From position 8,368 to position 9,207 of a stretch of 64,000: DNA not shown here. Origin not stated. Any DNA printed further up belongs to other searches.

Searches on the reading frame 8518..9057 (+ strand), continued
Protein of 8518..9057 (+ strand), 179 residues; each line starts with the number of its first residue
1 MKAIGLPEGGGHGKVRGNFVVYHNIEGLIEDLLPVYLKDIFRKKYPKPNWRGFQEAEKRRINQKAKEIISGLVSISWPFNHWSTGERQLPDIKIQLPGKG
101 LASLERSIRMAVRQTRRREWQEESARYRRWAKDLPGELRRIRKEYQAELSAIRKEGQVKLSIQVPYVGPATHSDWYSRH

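Call 100: search_dna_similar(query=window:8518-9057:+, collection=plasmids, mode=protein, max_evalue=0.01, max_rows=5)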
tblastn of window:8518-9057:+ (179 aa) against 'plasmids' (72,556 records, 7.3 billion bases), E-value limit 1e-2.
No match.
